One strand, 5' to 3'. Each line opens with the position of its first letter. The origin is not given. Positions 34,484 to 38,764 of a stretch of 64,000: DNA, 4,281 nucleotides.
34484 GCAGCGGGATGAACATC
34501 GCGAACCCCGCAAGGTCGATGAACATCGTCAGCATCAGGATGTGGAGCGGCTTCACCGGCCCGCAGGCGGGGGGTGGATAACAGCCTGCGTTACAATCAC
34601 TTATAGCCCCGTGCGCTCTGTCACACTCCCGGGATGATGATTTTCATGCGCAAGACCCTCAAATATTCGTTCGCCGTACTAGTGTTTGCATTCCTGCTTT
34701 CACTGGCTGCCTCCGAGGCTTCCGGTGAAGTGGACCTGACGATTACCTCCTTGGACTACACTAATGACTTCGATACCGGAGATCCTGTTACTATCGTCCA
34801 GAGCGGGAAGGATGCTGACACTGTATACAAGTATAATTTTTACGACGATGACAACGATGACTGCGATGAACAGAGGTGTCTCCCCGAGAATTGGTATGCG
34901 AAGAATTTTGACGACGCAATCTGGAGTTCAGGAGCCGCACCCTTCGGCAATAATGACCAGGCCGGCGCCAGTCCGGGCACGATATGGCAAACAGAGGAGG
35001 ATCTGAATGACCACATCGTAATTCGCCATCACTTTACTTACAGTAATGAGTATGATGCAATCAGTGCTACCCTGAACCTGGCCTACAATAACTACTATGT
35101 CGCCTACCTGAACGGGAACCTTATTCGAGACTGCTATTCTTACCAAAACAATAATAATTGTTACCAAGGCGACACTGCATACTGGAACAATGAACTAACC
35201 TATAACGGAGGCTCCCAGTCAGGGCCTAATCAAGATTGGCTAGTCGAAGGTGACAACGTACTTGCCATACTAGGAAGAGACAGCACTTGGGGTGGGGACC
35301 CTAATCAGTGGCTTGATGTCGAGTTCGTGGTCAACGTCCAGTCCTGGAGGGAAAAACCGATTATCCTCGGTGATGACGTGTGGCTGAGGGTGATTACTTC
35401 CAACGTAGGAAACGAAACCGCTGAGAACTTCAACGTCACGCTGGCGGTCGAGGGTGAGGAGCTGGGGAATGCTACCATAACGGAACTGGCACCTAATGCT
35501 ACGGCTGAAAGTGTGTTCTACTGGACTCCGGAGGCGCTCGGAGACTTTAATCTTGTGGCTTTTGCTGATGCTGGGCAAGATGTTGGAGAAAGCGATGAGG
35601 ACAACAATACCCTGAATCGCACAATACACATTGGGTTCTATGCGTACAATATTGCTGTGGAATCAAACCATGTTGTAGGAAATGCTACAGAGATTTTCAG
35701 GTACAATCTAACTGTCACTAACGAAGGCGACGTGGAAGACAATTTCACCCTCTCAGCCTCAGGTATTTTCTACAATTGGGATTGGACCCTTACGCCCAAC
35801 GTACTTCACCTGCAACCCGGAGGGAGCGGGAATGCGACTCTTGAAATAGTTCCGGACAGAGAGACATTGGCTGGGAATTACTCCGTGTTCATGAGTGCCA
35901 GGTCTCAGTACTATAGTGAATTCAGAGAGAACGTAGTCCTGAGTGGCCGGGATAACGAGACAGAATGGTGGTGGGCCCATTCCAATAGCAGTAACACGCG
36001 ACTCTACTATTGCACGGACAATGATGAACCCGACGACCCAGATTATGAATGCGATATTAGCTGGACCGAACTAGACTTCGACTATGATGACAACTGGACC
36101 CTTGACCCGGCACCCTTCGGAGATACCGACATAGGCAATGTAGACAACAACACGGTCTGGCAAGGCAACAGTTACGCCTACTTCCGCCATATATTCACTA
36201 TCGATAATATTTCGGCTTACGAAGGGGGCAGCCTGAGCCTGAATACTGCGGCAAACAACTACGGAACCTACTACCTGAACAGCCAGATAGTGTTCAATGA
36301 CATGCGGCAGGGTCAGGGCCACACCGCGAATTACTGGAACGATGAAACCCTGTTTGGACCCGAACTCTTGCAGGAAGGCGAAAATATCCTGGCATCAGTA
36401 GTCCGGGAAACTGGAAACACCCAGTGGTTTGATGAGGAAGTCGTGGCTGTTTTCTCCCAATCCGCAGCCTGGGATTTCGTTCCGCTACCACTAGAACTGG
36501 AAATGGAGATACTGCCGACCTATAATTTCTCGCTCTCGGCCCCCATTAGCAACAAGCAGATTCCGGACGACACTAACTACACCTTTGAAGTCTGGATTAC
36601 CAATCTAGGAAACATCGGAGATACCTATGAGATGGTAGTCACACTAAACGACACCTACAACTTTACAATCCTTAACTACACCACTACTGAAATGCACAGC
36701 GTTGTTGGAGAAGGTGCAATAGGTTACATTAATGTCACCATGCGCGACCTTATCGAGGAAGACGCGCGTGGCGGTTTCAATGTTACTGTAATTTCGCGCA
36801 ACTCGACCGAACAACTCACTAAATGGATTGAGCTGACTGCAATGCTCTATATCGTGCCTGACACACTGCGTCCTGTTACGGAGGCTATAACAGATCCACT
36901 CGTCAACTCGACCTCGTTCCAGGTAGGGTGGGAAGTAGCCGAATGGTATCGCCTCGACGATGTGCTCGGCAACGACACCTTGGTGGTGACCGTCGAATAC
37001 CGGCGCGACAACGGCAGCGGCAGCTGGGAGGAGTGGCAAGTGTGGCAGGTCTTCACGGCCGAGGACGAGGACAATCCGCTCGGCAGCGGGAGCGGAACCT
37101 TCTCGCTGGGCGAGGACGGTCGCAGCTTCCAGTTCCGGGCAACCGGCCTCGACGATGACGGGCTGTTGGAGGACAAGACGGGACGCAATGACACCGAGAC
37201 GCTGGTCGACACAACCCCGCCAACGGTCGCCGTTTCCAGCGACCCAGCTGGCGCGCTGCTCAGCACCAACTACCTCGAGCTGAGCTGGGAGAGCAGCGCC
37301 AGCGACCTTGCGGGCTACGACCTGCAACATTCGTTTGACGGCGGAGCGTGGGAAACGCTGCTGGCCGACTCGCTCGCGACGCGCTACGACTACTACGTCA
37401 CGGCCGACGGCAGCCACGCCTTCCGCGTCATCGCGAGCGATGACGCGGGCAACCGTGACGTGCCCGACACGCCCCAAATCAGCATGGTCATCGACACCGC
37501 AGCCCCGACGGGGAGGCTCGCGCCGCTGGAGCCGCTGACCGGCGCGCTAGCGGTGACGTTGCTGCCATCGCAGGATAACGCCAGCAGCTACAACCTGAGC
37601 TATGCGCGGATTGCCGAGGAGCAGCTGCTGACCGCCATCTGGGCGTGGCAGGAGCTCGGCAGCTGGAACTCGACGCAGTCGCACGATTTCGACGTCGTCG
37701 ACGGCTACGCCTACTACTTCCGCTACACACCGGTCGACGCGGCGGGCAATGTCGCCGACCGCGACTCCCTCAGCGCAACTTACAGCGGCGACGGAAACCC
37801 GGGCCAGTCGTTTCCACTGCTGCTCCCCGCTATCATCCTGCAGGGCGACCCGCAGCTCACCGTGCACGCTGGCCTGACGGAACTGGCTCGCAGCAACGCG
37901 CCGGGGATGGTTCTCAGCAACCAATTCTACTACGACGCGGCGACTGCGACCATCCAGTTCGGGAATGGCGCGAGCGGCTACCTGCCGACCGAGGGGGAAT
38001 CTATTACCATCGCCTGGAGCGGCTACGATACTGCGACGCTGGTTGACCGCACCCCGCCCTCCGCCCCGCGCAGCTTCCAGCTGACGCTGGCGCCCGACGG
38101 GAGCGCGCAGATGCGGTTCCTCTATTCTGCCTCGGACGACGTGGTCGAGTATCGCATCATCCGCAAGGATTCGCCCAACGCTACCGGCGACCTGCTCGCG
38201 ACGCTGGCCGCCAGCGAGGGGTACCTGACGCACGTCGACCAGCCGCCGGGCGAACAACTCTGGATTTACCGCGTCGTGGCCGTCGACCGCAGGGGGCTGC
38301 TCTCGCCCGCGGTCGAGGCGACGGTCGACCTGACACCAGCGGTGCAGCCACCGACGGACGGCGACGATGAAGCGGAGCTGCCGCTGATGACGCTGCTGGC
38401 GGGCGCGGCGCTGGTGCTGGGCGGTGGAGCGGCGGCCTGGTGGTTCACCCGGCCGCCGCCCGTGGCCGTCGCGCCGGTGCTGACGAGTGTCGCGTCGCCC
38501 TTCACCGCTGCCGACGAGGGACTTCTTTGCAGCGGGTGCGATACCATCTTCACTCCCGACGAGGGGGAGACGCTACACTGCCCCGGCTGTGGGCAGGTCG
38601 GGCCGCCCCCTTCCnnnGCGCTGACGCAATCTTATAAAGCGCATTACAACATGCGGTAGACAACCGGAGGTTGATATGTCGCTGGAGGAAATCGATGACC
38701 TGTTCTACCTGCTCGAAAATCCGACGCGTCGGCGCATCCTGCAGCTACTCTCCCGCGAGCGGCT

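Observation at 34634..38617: Mosaic giant adhesin: low-GC N-terminal 750 aa fused to high-GC C-terminal module ending in TM + cytoplasmic zinc ribbon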

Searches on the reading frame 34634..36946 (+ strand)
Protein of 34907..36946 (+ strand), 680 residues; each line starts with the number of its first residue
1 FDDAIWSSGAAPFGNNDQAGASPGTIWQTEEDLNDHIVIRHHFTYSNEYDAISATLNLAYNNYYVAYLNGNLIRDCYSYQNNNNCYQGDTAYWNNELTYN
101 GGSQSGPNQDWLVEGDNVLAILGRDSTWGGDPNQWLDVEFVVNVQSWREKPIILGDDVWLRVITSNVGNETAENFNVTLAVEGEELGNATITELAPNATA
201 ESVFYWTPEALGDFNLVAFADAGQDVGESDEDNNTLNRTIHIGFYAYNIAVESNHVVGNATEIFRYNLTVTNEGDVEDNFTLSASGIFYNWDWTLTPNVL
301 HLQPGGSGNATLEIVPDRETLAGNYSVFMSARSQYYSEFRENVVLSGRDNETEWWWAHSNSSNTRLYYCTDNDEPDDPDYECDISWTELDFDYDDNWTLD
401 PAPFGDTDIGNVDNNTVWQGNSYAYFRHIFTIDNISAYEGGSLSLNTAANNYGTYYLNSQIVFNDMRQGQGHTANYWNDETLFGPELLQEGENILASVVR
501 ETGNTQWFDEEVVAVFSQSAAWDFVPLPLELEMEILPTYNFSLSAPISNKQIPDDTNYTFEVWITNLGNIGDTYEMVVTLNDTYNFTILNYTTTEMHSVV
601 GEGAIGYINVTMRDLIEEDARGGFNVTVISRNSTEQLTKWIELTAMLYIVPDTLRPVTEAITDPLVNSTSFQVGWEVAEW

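Call 41: predict_structure(alignment_id=A2)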
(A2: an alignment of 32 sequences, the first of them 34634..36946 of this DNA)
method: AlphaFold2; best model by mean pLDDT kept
length: 771 residues; sequences in the alignment: 32
mean_pLDDT: 78.7   pTM: 0.54
mean pLDDT of the five models: 78.7, 77.2, 73.8, 73.6, 73.0
residues with pLDDT >= 90: 192; 70-90: 400; 50-70: 122; < 50: 57
segments of 3 or more residues with pLDDT < 50: 1-11, 23-31, 316-321, 452-457, 461-472, 558-562, 744-746
pLDDT, mean of each block of 10 residues (from residue 1): 39 55 42 78 80 86 89 56 83 92 85 83 70 85 86 87 83 56 71 82 91 76 77 83 87 89 86 91 86 90 92 58 75 92 94 93 94 84 90 96 91 88 84 84 84 49 42 70 78 85 79 82 83 80 81 66 59 81 90 75 83 79 92 88 81 87 87 74 79 70 67 83 86 81 54 67 66 51
secondary structure, 60 per line:
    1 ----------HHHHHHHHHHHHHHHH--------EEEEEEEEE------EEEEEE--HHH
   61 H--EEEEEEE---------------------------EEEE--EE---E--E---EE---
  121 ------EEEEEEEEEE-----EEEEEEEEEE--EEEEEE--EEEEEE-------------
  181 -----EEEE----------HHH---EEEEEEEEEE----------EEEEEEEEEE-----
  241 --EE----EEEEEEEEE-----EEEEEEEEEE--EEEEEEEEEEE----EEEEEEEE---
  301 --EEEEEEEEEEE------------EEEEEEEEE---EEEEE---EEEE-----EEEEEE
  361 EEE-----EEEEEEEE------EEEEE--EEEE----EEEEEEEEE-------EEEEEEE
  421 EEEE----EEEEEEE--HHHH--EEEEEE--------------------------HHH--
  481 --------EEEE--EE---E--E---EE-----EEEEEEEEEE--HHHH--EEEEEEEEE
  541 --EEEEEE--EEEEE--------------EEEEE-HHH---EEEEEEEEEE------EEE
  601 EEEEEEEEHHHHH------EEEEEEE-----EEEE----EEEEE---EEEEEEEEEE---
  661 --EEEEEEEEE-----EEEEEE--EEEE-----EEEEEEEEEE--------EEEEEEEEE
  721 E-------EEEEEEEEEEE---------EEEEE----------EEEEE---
elements in order (helices of 4 or more, strands of 3 or more residues): H11-26 E35-43 E50-55 H58-61 E64-70 E98-101 E127-136 E142-151 E154-159 E162-167 E186-189 E206-215 E226-235 E249-257 E263-272 E275-285 E290-297 E303-313 E326-334 E338-342 E346-349 E355-363 E369-376 E383-387 E390-393 E398-406 E414-424 E429-435 H438-441 E444-449 E489-492 E514-523 H526-529 E532-540 E543-548 E551-555 E570-574 E582-591 E598-608 H609-613 E620-626 E632-635 E640-644 E648-657 E663-671 E677-682 E685-688 E694-703 E712-721 E729-739 E749-753 E764-768

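Call 91: find_related_loci(query=window:34907-36946:+, collection=metagenome_contigs, flank=5000)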
Query window:34907-36946:+ (680 aa) in metagenome_contigs; peptide patterns used: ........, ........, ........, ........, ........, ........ (x = any residue, [..] = any of these).
91 stretches matched a pattern; 39 encode a relative of the query (tblastn E <= 1e-3); 38 distinct loci.
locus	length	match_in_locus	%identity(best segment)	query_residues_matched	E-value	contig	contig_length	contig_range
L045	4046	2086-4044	80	1-661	0e+0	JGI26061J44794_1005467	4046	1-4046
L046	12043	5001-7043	73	1-680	0e+0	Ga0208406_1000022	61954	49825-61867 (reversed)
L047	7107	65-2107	72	1-680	0e+0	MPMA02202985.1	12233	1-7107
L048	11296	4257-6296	72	1-680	0e+0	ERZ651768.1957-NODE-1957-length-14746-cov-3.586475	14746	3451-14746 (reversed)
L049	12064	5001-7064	90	1-680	0e+0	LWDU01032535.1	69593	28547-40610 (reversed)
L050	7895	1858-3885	59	1-680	0e+0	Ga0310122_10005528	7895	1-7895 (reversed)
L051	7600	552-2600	58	1-680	0e+0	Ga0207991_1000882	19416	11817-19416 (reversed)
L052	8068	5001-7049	58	1-680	0e+0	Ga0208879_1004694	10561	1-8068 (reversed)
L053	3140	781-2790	51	1-680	0e+0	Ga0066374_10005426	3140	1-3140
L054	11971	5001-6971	52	1-680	0e+0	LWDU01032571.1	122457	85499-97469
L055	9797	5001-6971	52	1-680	0e+0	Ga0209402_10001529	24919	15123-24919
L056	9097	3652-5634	51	1-680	0e+0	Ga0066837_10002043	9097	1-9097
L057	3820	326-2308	51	1-680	0e+0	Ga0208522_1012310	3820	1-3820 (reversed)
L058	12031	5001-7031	51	1-680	0e+0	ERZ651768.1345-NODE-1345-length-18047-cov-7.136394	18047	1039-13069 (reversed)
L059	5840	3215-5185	51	1-680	0e+0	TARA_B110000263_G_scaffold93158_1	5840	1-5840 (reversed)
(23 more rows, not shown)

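Call 96: fold_search(model_id=the predicted structure, library=pdb)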
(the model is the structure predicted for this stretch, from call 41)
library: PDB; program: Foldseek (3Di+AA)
matches with E <= 10: 1731; with E <= 0.001: 385
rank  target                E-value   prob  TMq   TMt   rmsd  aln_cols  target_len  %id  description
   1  9ijj_C                2.0e-14  1.00  0.14  0.12  46.2       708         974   10  In situ structure of the central apparatus in mouse sperm axoneme. (released 2025-06-04)
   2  7sqc_O0               1.2e-13  1.00  0.14  0.11  55.5       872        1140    7  Ciliary C1 central pair apparatus isolated from Chlamydomonas reinhardtii (released 2022-04-13)
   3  9ijj_O                4.7e-13  1.00  0.14  0.09  56.4       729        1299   10  In situ structure of the central apparatus in mouse sperm axoneme. (released 2025-06-04)
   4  7sqc_F1               8.8e-13  1.00  0.11  0.17  25.3       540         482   12  Ciliary C1 central pair apparatus isolated from Chlamydomonas reinhardtii (released 2022-04-13)
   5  9ijj_4I               1.0e-12  1.00  0.13  0.04  56.1       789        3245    9  In situ structure of the central apparatus in mouse sperm axoneme. (released 2025-06-04)
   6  9ijj_h                1.2e-12  1.00  0.12  0.07  26.2       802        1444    7  In situ structure of the central apparatus in mouse sperm axoneme. (released 2025-06-04)
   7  7sqc_2B               5.4e-12  1.00  0.13  0.14  43.0       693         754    7  Ciliary C1 central pair apparatus isolated from Chlamydomonas reinhardtii (released 2022-04-13)
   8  7sqc_2A               1.1e-11  1.00  0.17  0.18  41.9       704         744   11  Ciliary C1 central pair apparatus isolated from Chlamydomonas reinhardtii (released 2022-04-13)
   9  9ijj_4H               2.7e-11  1.00  0.16  0.04  33.0       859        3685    8  In situ structure of the central apparatus in mouse sperm axoneme. (released 2025-06-04)
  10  9ijj_4G               6.3e-11  1.00  0.16  0.04  61.1       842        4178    8  In situ structure of the central apparatus in mouse sperm axoneme. (released 2025-06-04)
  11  9ijj_E                1.7e-10  1.00  0.11  0.17  25.9       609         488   10  In situ structure of the central apparatus in mouse sperm axoneme. (released 2025-06-04)
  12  7sqc_T1               3.3e-10  1.00  0.12  0.15  28.5       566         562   11  Ciliary C1 central pair apparatus isolated from Chlamydomonas reinhardtii (released 2022-04-13)
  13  4rtd                  4.1e-10  1.00  0.11  0.08  38.4       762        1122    8  Escherichia coli alpha-2-macroglobulin activated by porcine elastase (released 2015-07-15)
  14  4u48                  4.8e-10  1.00  0.12  0.07  37.9       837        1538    9  Crystal structure of Salmonella alpha-2-macroglobulin (released 2014-09-17)
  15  5a42                  1.8e-09  1.00  0.12  0.06  38.9       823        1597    8  Cryo-EM single particle 3D reconstruction of the native conformation of E. coli alpha-2-macroglobulin (ECAM) (released 2015-07-29)
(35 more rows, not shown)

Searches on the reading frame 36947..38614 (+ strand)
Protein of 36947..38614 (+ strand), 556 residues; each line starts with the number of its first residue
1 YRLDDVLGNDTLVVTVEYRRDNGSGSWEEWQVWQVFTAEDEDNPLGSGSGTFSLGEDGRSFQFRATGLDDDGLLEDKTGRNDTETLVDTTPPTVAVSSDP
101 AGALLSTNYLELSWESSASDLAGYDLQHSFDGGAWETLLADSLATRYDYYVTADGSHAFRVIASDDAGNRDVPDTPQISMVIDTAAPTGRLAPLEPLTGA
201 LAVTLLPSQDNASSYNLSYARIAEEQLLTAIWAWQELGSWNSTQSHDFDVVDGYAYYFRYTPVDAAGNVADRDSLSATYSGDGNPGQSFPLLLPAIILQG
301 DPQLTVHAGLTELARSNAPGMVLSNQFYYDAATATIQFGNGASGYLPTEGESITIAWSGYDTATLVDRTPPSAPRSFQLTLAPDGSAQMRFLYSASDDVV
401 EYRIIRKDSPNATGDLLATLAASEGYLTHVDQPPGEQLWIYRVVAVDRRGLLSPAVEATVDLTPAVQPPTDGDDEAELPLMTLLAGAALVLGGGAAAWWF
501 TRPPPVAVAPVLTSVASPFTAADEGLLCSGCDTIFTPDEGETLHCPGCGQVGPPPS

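Call 45: predict_structure(alignment_id=A3)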
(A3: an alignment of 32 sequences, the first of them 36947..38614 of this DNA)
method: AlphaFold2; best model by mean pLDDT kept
length: 556 residues; sequences in the alignment: 32
mean_pLDDT: 80.8   pTM: 0.60
mean pLDDT of the five models: 80.8, 78.2, 77.7, 77.4, 75.9
residues with pLDDT >= 90: 214; 70-90: 241; 50-70: 46; < 50: 55
segments of 3 or more residues with pLDDT < 50: 4-8, 467-515
pLDDT, mean of each block of 10 residues (from residue 1): 50 87 88 81 62 88 88 83 90 92 91 93 96 96 95 95 93 93 90 89 88 91 72 85 92 90 91 79 87 63 80 83 84 81 84 83 90 92 87 88 92 90 84 86 92 92 61 37 37 33 28 55 80 76 75 74
secondary structure, 60 per line:
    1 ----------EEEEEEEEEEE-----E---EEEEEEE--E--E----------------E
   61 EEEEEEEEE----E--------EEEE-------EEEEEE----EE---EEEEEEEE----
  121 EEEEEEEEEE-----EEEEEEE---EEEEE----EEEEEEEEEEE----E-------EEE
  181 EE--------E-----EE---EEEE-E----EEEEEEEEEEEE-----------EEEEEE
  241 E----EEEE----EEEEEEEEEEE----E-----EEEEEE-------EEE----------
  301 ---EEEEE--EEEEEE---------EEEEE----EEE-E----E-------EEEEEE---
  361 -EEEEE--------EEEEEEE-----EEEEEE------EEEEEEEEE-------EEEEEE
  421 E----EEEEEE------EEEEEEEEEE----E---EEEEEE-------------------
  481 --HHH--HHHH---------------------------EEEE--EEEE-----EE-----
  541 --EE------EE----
elements in order: E11-21 E31-37 E60-69 E83-86 E94-99 E109-116 E121-130 E136-142 E146-150 E155-165 E178-182 E202-205 E212-223 E235-241 E246-249 E254-264 E275-280 E288-290 E304-308 E311-316 E326-330 E335-337 E352-357 E362-366 E375-381 E387-392 E399-407 E415-421 E426-431 E438-447 E456-461 H488-491 E519-522 E525-528

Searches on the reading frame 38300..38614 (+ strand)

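Call 68: search_protein_families(library=pfam, proteins=[window:38300-38614:+], max_evalue=0.1)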
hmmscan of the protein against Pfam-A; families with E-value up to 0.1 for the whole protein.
window:38300-38614:+ (105 aa): 1 family
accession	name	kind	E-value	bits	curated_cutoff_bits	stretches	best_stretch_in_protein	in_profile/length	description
PF22289.1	DmmA-like_C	-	0.035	14.5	27.4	1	76-99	3-26/44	Dimethylamine monooxygenase subunit DmmA-like, C-terminal domain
